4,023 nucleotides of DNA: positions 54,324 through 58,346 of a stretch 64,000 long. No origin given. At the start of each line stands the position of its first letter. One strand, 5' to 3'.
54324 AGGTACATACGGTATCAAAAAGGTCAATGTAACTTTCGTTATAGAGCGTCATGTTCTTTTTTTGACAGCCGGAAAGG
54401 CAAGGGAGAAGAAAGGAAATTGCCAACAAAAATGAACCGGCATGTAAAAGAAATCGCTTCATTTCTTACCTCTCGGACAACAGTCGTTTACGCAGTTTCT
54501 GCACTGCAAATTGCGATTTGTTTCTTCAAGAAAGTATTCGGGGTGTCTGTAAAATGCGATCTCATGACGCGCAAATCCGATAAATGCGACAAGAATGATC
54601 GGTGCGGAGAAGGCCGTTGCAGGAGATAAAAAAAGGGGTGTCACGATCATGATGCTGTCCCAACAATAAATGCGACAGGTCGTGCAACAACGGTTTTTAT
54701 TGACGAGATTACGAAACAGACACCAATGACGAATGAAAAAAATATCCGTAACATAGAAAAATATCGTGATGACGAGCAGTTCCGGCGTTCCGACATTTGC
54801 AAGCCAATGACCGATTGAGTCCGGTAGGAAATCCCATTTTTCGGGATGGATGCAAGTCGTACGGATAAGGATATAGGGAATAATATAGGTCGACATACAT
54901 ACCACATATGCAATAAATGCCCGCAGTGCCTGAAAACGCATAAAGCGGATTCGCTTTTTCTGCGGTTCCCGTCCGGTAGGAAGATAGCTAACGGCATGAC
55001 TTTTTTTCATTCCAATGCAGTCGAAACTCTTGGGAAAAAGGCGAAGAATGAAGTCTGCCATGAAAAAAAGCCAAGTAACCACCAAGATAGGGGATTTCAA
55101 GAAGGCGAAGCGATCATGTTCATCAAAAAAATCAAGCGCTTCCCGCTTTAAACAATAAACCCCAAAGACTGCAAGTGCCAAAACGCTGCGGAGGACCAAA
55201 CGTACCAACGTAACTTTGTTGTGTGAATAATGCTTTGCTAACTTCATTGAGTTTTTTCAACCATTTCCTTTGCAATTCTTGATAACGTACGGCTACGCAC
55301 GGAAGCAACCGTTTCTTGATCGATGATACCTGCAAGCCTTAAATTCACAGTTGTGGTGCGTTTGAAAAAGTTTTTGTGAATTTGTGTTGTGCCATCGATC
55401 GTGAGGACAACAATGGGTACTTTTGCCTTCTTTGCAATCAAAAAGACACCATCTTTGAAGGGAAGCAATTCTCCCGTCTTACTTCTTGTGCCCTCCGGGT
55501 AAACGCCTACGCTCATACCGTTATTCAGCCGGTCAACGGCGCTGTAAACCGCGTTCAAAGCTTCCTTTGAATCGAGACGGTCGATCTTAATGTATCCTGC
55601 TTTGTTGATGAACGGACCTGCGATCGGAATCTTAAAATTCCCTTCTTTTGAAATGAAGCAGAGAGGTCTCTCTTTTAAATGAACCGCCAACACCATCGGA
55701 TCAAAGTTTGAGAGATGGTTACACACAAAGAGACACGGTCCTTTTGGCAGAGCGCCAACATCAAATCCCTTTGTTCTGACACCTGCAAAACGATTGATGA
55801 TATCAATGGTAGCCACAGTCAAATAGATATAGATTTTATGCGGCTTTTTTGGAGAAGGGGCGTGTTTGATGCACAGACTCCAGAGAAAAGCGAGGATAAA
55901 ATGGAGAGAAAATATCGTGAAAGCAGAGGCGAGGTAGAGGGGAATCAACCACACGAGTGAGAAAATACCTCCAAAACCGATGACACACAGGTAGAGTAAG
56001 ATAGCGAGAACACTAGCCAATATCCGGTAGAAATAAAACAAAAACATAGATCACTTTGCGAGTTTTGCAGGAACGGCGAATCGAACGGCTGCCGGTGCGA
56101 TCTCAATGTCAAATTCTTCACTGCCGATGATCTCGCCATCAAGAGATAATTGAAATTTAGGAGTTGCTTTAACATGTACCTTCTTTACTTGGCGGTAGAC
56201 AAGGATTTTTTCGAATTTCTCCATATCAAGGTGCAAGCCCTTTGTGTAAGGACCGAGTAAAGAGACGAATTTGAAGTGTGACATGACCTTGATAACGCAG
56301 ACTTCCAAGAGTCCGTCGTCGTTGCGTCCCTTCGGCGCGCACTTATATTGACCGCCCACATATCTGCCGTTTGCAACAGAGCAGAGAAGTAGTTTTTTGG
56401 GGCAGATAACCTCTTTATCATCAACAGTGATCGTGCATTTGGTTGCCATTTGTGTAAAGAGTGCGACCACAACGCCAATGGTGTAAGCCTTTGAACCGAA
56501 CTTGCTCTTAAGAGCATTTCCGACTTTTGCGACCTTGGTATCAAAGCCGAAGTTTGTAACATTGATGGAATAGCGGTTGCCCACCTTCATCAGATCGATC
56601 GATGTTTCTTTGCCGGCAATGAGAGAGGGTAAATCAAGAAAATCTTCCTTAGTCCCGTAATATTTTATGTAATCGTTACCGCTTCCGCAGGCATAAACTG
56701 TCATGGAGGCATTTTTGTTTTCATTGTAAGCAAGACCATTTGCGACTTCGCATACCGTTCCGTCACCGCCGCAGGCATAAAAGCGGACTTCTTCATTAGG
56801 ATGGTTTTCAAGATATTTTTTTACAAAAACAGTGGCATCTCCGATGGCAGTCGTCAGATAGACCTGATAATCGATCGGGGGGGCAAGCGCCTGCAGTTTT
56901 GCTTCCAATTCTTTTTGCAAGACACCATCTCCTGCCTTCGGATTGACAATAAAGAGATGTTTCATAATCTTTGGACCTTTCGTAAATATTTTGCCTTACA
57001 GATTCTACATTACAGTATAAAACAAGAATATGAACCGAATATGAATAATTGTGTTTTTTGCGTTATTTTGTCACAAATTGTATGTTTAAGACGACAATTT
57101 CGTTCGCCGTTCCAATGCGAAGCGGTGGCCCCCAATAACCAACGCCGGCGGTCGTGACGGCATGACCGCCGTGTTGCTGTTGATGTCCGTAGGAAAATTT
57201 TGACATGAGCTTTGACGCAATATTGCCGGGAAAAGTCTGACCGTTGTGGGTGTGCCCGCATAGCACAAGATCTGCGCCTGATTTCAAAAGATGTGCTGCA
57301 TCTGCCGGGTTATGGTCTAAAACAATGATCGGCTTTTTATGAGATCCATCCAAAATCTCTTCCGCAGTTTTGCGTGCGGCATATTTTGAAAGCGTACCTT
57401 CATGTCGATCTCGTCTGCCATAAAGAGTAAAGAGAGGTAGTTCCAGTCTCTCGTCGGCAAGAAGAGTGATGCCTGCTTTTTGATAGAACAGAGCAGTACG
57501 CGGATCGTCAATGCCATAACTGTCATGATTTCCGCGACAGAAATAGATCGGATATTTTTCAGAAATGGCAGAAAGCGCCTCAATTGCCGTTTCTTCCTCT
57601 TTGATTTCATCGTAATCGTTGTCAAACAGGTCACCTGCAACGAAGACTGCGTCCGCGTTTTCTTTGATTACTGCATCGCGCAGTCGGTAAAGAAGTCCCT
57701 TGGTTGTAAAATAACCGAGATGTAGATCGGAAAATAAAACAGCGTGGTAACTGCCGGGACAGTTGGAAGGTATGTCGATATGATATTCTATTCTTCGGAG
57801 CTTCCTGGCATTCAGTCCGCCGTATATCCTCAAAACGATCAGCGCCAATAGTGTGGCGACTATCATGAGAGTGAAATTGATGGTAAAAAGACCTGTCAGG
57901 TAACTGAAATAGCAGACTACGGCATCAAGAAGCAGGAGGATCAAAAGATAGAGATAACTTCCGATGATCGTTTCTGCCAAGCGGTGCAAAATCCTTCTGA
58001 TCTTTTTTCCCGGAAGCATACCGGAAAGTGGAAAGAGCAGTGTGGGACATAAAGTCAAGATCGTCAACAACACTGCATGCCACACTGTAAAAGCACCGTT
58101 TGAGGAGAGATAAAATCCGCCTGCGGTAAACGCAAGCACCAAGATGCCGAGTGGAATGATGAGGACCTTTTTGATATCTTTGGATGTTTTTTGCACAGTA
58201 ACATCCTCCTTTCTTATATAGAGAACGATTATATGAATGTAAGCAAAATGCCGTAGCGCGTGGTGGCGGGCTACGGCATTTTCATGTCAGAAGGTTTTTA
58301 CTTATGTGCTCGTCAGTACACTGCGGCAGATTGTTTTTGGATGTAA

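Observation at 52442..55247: ApbE-NusG_II fusion, Gx transporter and a Cys-rich polytopic protein co-transcribed with lipid enzymes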

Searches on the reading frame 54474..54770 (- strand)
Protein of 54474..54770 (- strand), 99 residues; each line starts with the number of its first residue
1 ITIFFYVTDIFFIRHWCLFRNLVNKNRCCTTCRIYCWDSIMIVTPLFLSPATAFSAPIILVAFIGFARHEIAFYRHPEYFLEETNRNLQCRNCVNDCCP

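Call 24: find_related_loci(query=A2, collection=genome_contigs, flank=6000)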
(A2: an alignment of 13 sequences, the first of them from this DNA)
Query A2 (99 aa) in genome_contigs; peptide patterns used: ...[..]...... (x = any residue, [..] = any of these).
600 stretches matched a pattern (row limit reached: there are more); 600 encode a relative of the query (tblastn E <= 1e-3); the best 80 are kept; 80 distinct loci.
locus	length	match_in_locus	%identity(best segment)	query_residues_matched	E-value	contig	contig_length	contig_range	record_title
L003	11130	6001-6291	48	1-98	5e-26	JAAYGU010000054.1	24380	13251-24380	MAG: Bacillota bacterium isolate AS09scLD_265 130661_AS09, whole genome shotgun sequence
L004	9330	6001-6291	45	1-98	1e-24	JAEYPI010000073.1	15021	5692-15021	MAG: Bacillota bacterium isolate OH_CBB_18 k127_250003, whole genome shotgun sequence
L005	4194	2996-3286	46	1-98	2e-24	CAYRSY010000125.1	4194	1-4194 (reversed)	MAG TPA_asm: uncultured Dehalococcoidales bacterium isolate SRP192927_co3_545 genome assembly, contig: NODE_65002_length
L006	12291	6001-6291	48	1-98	3e-24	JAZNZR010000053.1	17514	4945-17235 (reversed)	MAG: Oscillospiraceae bacterium isolate T1900044766_TS20190232.MAGScoT_cleanbin_000046 SGB_2416_k141_797644, whole genom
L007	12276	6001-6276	44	1-93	6e-24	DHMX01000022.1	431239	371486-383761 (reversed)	MAG TPA_asm: Lachnospiraceae bacterium UBA4631 UBA4631_contig_16, whole genome shotgun sequence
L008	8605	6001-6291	49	1-98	7e-24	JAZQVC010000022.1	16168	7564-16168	MAG: Oscillospiraceae bacterium isolate T1900045172_TC20190168.MAGScoT_cleanbin_000003 SGB_5197_k141_657403, whole genom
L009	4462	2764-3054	43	1-98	1e-23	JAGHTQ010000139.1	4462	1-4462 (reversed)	MAG: Candidatus Colimonas fimequi isolate E4_13 c_000000157996, whole genome shotgun sequence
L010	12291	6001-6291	42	1-98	4e-23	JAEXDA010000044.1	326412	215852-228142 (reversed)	MAG: Bacillota bacterium isolate OH_HBB_134 k127_582882, whole genome shotgun sequence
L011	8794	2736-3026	43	1-98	3e-23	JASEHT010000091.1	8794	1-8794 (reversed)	MAG: Smithella sp. isolate Yes70-30 NODE_91_length_8794_cov_5.615517, whole genome shotgun sequence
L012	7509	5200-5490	44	1-98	4e-23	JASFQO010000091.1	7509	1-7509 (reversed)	MAG: Bacillota bacterium isolate D0819S20remetaG_Bin_55 D0819S20remetaG_FD_scaffold_1312_c2, whole genome shotgun sequen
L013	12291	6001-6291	44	1-98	3e-23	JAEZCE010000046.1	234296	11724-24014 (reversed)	MAG: Bacillota bacterium isolate OH_CBrB_22 k127_3719873, whole genome shotgun sequence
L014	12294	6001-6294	40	1-99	5e-23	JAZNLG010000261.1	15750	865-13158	MAG: Lachnospiraceae bacterium isolate T1900044671_TS20190137.MAGScoT_cleanbin_000028 SGB_1589_k141_1908080, whole genom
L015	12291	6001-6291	44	1-98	5e-23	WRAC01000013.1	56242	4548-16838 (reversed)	MAG: Defluviitaleaceae bacterium isolate Lab288P1bin141 Ga0131853_10000809, whole genome shotgun sequence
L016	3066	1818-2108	46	1-98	5e-23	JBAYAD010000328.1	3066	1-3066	MAG: Selenomonadaceae bacterium isolate SO_2016_CLC_T1_61 scaffold65716_PH3_Jul14_2016, whole genome shotgun sequence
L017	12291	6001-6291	46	1-98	8e-23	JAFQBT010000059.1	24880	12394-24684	MAG: Oscillospiraceae bacterium isolate RGIG1675 Goat_Cecum-2__c305630, whole genome shotgun sequence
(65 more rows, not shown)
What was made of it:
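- Tried and rejected: A trimmed alignment, A2, worked (call 24).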

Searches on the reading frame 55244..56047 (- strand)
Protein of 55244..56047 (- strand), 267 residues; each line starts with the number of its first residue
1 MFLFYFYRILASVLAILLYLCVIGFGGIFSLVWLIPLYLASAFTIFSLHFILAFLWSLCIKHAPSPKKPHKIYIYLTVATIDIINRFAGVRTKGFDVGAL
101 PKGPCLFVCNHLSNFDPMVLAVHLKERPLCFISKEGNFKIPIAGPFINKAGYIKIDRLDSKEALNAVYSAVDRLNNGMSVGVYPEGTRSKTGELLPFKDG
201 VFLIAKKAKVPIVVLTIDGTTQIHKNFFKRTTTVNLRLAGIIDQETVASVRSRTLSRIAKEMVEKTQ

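Call 3: search_protein_families(library=pfam, proteins=[window:55244-56047:-], max_evalue=0.01)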
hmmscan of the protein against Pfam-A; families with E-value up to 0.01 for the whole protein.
window:55244-56047:- (267 aa): 1 family
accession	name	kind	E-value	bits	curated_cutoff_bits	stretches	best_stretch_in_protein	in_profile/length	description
PF01553.26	Acyltransferase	-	1.6e-28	99.5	23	1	100-216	10-130/132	Acyltransferase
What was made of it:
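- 55244..56047 (-): PlsC-like acyltransferase (267 aa, two N-terminal TM), ATGA-overlapped with the 262-aa gene. PF01553 at 99.5 bits (call 3).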

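Call 4: search_protein_families(library=ncbifam, proteins=[window:55244-56047:-], max_evalue=0.01)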
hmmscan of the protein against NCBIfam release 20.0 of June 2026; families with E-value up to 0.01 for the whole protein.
window:55244-56047:- (267 aa): 10 families
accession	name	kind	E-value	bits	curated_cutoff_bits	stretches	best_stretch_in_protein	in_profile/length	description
TIGR00530.1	AGP_acyltrn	subfamily_domain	3.5e-27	94.7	102.95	1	100-217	12-129/130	1-acylglycerol-3-phosphate O-acyltransferase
NF006386.0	PRK08633.1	equivalog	6e-18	64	1221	1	12-219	358-553/1147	acyl-[ACP]--phospholipid O-acyltransferase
NF011593.0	PRK15018.1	equivalog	1.2e-14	54.6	501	1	103-230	65-193/245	1-acylglycerol-3-phosphate O-acyltransferase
NF005291.0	PRK06814.1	equivalog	4.3e-12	44.8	1349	1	83-228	434-574/1140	acyl-[ACP]--phospholipid O-acyltransferase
NF052553.1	LyOrLpactfOlsABRUA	equivalog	6.9e-09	35.2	300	1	82-208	45-167/263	lyso-ornithine lipid O-acyltransferase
NF005959.0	PRK08043.1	equivalog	1.6e-08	33.3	886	1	89-236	15-154/719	bifunctional acyl-ACP--phospholipid O-acyltransferase/long-chain-fatty-acid--ACP ligase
NF052552.1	LyOrLpactfOlsARHOCB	equivalog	6.2e-07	28.7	300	1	101-202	84-181/271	lyso-ornithine lipid O-acyltransferase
TIGR03703.1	plsB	equivalog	0.00024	19.7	618.5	1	110-204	299-398/799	glycerol-3-phosphate 1-O-acyltransferase PlsB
NF003441.0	PRK04974.1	equivalog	0.0033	15.8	610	1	108-204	307-408/823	glycerol-3-phosphate 1-O-acyltransferase PlsB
NF002886.0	PRK03355.1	equivalog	0.0042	15.6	721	1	102-202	267-372/787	glycerol-3-phosphate 1-O-acyltransferase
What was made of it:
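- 55244..56047 (-): TIGR00530 scores 94.7 bits, below its cutoff of 102.95 (call 4).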

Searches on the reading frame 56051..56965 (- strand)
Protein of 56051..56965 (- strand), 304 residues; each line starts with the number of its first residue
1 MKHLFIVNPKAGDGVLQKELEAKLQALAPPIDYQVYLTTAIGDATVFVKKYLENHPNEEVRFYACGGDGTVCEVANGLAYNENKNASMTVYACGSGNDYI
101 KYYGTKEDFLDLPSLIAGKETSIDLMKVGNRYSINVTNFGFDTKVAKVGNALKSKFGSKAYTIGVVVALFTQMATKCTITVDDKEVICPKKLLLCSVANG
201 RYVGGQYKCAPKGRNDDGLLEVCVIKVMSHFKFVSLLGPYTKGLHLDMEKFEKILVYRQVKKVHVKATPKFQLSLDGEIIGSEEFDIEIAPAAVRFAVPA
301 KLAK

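Call 3: search_protein_families(library=pfam, proteins=[window:56051-56965:-], max_evalue=0.01)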
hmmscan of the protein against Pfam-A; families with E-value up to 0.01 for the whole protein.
window:56051-56965:- (304 aa): 2 families
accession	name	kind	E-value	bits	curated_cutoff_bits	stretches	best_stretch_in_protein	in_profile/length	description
PF19279.4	YegS_C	-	5.2e-23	82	27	1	138-296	4-156/158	YegS C-terminal NAD kinase beta sandwich-like domain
PF00781.29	DAGK_cat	-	5e-18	65.3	23.6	1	3-128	2-125/125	Diacylglycerol kinase catalytic domain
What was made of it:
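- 56051..56965 (-): YegS/DagK-type lipid kinase (304 aa). DAGK_cat plus YegS_C (call 3).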

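Call 4: search_protein_families(library=ncbifam, proteins=[window:56051-56965:-], max_evalue=0.01)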
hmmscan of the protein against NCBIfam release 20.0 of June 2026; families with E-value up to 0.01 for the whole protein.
window:56051-56965:- (304 aa): 10 families
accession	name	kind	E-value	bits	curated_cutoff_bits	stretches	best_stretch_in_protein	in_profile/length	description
TIGR00147.1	TIGR00147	subfamily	8.5e-40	136.5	118.65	1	2-300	3-296/296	YegS/Rv2252/BmrU family lipid kinase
NF009602.0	PRK13054.1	equivalog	1.1e-38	133.1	284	1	31-301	32-295/301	lipid kinase YegS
NF009874.0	PRK13337.1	equivalog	6.8e-32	110.6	385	1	5-283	7-278/305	diacylglycerol kinase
TIGR03702.1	lip_kinase_YegS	equivalog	1.4e-31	109.7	387.45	1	32-300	29-290/295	lipid kinase YegS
NF009604.0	PRK13057.1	equivalog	4.3e-29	101.4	274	1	3-301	11-297/302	lipid kinase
NF009603.0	PRK13055.1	subfamily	9.1e-27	93.9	342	1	3-296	5-297/335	diacylglycerol kinase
NF009605.0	PRK13059.1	equivalog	9e-26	90.5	313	1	2-289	3-280/295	putative lipid kinase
NF002033.0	PRK00861.1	subfamily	2.1e-24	85.8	293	1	4-301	15-307/328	putative lipid kinase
NF009025.0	PRK12361.1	equivalog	1.7e-23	82.7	505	1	4-301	245-542/546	hypothetical protein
NF008882.0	PRK11914.1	equivalog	4.3e-19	68.8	302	1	6-299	14-303/306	diacylglycerol kinase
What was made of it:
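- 56051..56965 (-): TIGR00147 scores 136.5 bits against a cutoff of 118.65 (call 4).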

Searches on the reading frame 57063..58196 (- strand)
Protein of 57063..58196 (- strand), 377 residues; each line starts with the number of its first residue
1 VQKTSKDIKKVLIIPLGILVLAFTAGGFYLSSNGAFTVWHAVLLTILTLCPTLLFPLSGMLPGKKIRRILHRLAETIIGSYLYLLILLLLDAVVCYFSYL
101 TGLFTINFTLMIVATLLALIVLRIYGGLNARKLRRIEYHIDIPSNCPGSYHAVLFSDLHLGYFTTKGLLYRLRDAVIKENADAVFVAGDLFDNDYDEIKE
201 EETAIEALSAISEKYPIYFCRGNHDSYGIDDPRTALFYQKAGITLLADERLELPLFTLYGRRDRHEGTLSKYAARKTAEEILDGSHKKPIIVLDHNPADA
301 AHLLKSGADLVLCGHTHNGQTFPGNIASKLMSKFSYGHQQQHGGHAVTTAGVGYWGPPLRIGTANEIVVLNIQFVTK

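Call 3: search_protein_families(library=pfam, proteins=[window:57063-58196:-], max_evalue=0.01)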
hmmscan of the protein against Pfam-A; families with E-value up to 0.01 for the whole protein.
window:57063-58196:- (377 aa): 2 families
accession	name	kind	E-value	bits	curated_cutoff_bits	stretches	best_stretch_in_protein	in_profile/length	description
PF00149.33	Metallophos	-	3.6e-17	63.8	21.5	1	153-318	4-190/191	Calcineurin-like phosphoesterase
PF12850.12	Metallophos_2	-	6.2e-08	33.2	27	1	153-318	4-118/154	Calcineurin-like phosphoesterase superfamily domain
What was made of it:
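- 57063..58196 (-): Membrane metallophosphoesterase (377 aa, 4 N-terminal TM, catalytic domain predicted cytoplasmic). PF00149 (call 3).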

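Call 4: search_protein_families(library=ncbifam, proteins=[window:57063-58196:-], max_evalue=0.01)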
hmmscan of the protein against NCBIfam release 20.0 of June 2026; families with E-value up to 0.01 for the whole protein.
window:57063-58196:- (377 aa): 12 families
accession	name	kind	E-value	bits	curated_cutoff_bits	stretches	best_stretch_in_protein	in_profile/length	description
NF008460.0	PRK11340.1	equivalog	3.2e-19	69.4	188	1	151-372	51-270/271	phosphodiesterase YaeI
NF033458.1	lipid_A_LpxG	equivalog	2e-10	40.5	350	1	286-337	221-274/321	UDP-2,3-diacylglucosamine diphosphatase LpxG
TIGR00619.1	sbcd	subfamily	1.7e-09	37.9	77.65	1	166-229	25-90/252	exonuclease subunit SbcD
TIGR01854.1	lipid_A_lpxH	equivalog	2.3e-09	36.9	190.35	1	154-261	3-106/231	UDP-2,3-diacylglucosamine diphosphatase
NF003743.0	PRK05340.1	equivalog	1.5e-08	34.1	134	1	151-250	3-102/242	UDP-2,3-diacylglucosamine diphosphatase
TIGR04123.1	P_estr_lig_assc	hypoth_equivalog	1.1e-07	31.4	150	1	164-226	48-110/207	ligase-associated DNA damage response endonuclease PdeM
TIGR03729.1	acc_ester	subfamily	1.7e-05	24.4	148.25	1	155-227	5-74/239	putative phosphoesterase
NF041754.1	sbcd_Bac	equivalog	0.00083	18.7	750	1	168-226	27-87/390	exonuclease subunit SbcD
NF041031.1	Mre11_Sulfo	equivalog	0.0023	17.3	500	1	171-226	30-86/374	DNA double-strand break repair protein Mre11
TIGR00040.1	yfcE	subfamily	0.0026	17.8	56.25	0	173-319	20-118/158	YfcE family phosphodiesterase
NF041029.1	Mre11_Pyroc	equivalog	0.0031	16.4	600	1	175-226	35-87/438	DNA double-strand break repair protein Mre11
NF041753.2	sbcd_Staph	equivalog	0.0057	15.5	480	1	169-226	28-87/375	exonuclease subunit SbcD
